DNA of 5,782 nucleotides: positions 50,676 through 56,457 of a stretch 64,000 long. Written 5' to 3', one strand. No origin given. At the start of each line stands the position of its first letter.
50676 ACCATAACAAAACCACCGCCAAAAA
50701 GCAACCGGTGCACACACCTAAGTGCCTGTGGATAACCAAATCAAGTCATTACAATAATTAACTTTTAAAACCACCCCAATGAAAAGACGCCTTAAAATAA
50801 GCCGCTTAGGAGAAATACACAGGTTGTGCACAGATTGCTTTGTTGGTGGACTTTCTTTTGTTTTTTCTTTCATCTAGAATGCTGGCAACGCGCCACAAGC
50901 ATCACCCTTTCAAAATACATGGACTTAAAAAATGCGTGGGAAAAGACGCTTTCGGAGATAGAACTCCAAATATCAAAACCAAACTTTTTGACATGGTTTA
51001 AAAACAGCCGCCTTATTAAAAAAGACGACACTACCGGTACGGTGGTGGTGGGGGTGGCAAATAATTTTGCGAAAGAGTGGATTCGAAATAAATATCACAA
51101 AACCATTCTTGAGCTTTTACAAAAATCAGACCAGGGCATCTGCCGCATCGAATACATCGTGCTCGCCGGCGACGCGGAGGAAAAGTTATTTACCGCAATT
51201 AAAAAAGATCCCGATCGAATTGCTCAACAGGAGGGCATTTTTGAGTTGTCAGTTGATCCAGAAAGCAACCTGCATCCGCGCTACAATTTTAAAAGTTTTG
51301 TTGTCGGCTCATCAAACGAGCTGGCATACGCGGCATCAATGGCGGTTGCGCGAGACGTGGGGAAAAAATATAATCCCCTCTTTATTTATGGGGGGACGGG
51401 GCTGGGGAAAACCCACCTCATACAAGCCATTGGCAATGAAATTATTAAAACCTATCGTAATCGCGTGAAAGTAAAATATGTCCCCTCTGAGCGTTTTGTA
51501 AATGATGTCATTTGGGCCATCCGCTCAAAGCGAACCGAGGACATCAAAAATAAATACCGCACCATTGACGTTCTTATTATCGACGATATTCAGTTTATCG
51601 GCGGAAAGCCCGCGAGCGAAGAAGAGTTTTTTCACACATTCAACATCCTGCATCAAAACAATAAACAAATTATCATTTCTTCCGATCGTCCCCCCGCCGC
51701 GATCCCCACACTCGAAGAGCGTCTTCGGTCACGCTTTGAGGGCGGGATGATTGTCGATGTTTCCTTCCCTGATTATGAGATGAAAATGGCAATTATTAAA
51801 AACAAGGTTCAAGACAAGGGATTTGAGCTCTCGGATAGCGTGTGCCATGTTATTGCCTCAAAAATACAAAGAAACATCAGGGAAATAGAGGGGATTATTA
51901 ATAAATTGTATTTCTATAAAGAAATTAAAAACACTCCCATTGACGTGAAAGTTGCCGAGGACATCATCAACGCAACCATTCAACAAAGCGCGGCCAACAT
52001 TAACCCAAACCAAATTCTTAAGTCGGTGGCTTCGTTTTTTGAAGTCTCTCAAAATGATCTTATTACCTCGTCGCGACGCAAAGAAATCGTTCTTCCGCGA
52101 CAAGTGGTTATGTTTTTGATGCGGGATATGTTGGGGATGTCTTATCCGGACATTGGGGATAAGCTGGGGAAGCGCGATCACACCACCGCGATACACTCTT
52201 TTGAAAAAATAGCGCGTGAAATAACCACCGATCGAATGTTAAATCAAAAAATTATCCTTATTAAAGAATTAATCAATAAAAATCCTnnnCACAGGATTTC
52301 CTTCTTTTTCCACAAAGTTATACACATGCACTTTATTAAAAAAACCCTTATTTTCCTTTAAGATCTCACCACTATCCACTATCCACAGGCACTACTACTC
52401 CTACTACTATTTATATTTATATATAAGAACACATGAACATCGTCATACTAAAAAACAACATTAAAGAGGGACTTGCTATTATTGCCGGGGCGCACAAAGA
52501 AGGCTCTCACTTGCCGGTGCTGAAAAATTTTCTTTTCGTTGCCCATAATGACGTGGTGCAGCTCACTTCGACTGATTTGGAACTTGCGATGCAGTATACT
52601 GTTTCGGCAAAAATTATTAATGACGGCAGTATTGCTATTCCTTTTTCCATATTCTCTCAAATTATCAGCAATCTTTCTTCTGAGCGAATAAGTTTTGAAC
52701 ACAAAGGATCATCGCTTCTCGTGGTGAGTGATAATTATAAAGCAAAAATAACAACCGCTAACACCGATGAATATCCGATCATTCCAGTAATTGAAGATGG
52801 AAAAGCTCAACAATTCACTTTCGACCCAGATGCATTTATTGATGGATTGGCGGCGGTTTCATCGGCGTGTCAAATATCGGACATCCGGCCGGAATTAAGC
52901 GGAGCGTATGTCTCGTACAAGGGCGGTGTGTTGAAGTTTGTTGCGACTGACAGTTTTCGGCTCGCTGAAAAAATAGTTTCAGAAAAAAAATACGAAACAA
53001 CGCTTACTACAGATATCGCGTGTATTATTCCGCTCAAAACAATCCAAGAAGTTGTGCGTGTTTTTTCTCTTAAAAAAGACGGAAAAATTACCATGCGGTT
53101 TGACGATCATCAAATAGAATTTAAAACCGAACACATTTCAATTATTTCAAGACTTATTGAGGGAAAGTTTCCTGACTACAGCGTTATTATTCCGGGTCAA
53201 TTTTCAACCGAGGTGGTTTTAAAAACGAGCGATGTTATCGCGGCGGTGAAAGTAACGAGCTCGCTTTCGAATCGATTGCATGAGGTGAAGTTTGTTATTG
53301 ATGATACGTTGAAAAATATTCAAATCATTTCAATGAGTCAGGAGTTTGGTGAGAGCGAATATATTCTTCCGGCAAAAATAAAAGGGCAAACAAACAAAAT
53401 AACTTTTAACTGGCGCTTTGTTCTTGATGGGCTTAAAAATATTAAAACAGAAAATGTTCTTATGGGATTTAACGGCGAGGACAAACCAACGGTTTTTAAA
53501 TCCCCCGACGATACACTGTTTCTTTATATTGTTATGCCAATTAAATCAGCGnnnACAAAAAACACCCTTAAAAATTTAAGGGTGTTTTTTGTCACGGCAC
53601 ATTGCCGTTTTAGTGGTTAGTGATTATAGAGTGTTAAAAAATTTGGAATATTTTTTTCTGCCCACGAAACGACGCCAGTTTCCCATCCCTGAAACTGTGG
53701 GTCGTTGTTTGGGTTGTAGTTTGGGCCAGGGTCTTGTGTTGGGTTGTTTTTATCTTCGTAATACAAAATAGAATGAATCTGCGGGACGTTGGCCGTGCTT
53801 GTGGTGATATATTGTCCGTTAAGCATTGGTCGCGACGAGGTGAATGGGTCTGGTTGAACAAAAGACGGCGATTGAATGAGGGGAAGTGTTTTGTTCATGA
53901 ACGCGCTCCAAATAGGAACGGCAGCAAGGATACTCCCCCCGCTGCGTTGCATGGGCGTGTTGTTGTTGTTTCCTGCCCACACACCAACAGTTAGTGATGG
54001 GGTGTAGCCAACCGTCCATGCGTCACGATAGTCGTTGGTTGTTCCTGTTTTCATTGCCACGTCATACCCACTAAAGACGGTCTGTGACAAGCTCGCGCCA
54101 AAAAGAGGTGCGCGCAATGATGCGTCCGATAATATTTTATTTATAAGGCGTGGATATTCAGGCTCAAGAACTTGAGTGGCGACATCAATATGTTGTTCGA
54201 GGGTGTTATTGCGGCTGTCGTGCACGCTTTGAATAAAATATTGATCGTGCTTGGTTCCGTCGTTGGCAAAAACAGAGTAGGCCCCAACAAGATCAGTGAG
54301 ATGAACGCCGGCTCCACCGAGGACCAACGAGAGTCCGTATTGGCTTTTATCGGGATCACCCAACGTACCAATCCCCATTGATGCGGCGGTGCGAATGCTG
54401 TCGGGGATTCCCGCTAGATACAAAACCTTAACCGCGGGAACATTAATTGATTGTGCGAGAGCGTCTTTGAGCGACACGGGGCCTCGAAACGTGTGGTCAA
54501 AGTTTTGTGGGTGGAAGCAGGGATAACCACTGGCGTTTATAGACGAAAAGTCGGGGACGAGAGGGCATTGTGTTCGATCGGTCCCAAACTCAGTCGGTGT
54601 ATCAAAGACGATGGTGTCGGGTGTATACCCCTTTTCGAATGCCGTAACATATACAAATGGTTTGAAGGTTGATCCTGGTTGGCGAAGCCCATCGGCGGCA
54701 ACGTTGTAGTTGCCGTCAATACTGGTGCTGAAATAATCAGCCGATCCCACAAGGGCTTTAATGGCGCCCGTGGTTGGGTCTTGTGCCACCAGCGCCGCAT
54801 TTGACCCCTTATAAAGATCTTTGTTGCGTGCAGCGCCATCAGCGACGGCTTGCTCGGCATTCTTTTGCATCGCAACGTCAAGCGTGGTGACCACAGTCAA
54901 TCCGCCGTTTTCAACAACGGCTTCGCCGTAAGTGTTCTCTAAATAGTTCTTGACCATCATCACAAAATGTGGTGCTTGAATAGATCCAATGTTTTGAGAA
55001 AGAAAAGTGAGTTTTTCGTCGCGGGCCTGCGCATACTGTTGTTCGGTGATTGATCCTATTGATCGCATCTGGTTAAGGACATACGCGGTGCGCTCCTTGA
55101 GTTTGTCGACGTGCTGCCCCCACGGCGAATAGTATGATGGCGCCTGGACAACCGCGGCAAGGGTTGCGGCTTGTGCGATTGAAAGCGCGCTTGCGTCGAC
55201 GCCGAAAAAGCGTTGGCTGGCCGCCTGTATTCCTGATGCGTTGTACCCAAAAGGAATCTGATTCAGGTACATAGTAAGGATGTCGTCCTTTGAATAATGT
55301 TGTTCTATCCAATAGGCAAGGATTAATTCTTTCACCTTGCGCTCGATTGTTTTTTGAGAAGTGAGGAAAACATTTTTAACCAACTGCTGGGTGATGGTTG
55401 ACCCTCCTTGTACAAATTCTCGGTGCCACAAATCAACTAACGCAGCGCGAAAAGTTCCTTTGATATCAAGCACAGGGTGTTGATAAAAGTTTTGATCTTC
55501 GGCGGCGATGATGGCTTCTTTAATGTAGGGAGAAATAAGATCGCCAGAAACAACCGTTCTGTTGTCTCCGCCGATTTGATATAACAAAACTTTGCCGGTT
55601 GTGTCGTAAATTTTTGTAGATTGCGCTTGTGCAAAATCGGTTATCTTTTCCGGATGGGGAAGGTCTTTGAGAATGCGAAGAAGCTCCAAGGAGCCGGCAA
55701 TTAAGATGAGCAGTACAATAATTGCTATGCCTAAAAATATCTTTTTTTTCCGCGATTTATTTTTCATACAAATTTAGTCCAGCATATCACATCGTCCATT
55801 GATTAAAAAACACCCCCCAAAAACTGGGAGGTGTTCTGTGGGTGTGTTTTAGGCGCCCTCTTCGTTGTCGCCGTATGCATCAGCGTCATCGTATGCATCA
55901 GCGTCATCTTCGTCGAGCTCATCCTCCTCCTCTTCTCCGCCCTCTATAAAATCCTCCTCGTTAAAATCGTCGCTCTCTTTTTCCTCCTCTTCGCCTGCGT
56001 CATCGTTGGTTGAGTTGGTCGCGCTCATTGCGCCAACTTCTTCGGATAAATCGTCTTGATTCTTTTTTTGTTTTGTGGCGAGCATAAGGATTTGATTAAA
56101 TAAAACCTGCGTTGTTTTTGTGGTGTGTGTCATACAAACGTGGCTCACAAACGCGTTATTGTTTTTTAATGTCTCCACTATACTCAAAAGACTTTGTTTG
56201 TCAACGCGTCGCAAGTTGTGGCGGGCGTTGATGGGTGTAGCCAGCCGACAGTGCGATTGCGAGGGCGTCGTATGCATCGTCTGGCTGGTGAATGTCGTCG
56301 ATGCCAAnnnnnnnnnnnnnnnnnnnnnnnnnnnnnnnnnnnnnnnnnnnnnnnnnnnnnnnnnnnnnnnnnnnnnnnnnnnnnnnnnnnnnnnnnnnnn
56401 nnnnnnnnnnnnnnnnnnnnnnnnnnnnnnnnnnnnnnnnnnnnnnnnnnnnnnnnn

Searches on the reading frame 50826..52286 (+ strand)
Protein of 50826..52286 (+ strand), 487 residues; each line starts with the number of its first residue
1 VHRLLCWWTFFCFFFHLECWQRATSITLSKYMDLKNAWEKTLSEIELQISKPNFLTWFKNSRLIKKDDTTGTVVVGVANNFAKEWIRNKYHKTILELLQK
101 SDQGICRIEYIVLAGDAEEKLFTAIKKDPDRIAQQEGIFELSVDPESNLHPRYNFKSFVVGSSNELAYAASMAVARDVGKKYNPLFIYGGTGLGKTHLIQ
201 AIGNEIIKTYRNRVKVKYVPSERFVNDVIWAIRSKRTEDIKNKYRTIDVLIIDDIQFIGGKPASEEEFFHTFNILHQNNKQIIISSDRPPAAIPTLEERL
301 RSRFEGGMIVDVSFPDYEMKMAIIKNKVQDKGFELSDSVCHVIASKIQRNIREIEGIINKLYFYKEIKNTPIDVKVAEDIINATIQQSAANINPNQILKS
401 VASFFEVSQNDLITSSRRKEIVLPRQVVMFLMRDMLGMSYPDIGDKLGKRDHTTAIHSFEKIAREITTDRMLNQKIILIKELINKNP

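Call 10: search_protein_families(library=pfam, proteins=[window:50826-52286:+], max_evalue=0.01)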
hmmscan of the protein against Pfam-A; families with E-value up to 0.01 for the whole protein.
window:50826-52286:+ (487 aa): 10 families
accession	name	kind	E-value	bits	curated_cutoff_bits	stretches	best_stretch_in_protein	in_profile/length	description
PF00308.24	Bac_DnaA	-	2.9e-65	219.8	23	1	149-311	1-162/162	Bacterial DnaA ATPAse domain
PF08299.17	Bac_DnaA_C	-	1.3e-24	86.4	31.5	1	395-462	2-69/69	Bacterial dnaA protein helix-turn-helix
PF11638.13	DnaA_N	-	9.9e-14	51.3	24.6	1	36-99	2-64/65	DnaA N-terminal domain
PF01695.23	IstB_IS21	-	5.1e-10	39.7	24.1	1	185-288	95-194/238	IstB-like ATP binding protein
PF00004.35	AAA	-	1.1e-05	26.4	21.2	1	186-303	2-126/131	ATPase family associated with various cellular activities (AAA)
PF13401.12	AAA_22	-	0.00016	22.4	27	0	185-278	8-112/130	AAA domain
PF22688.2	Hda_lid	-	0.00066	20.1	27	0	319-361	3-45/65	Hda, lid domain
PF00910.28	RNA_helicase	-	0.001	20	21.5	1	186-270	2-73/105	RNA helicase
PF08281.18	Sigma70_r4_2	-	0.0056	16.7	25.7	0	424-449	13-38/54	Sigma-70, region 4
PF01637.24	ATPase_2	-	0.0059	16.9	33.2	0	181-212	19-49/225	ATPase domain predominantly from Archaea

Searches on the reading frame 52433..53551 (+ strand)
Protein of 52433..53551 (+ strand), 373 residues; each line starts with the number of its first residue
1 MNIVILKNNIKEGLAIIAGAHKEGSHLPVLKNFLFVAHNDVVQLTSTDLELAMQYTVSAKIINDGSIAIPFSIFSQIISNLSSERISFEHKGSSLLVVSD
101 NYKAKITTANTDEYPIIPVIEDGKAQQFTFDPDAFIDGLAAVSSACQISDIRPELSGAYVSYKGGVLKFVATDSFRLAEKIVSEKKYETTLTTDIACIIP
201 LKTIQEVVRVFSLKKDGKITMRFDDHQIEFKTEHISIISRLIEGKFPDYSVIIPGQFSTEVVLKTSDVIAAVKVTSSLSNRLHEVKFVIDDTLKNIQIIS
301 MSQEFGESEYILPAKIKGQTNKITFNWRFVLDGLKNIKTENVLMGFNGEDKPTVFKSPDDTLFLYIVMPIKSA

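Call 10: search_protein_families(library=pfam, proteins=[window:52433-53551:+], max_evalue=0.01)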
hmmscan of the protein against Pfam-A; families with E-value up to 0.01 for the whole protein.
window:52433-53551:+ (373 aa): 3 families
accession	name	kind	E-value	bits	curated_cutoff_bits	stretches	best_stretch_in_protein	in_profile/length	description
PF00712.24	DNA_pol3_beta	-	3.1e-22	79.4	24.4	1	1-118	1-120/120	DNA polymerase III beta subunit, N-terminal domain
PF02767.21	DNA_pol3_beta_2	-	1.8e-20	73.8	27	1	133-248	5-116/116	DNA polymerase III beta subunit, central domain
PF02768.20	DNA_pol3_beta_3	-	1.1e-16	61.1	27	1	252-370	3-120/121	DNA polymerase III beta subunit, C-terminal domain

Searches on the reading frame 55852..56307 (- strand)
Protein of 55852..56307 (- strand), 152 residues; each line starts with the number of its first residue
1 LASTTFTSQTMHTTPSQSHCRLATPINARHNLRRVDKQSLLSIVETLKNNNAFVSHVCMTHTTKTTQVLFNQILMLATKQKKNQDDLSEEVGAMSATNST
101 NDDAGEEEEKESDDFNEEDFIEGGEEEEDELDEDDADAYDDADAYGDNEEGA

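Call 10: search_protein_families(library=pfam, proteins=[window:55852-56307:-], max_evalue=0.01)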
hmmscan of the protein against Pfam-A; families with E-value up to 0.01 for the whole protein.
window:55852-56307:- (152 aa): 1 family
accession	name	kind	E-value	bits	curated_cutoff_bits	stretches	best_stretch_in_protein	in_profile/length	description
PF12226.14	Astro_capsid_p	-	0.0012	18.5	25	1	46-150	179-278/363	Turkey astrovirus capsid protein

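Call 54: search_protein_families(library=pfam, proteins=[window:55852-56307:-], max_evalue=0.001)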
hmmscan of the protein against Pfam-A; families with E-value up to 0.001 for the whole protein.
window:55852-56307:- (152 aa): 0 families
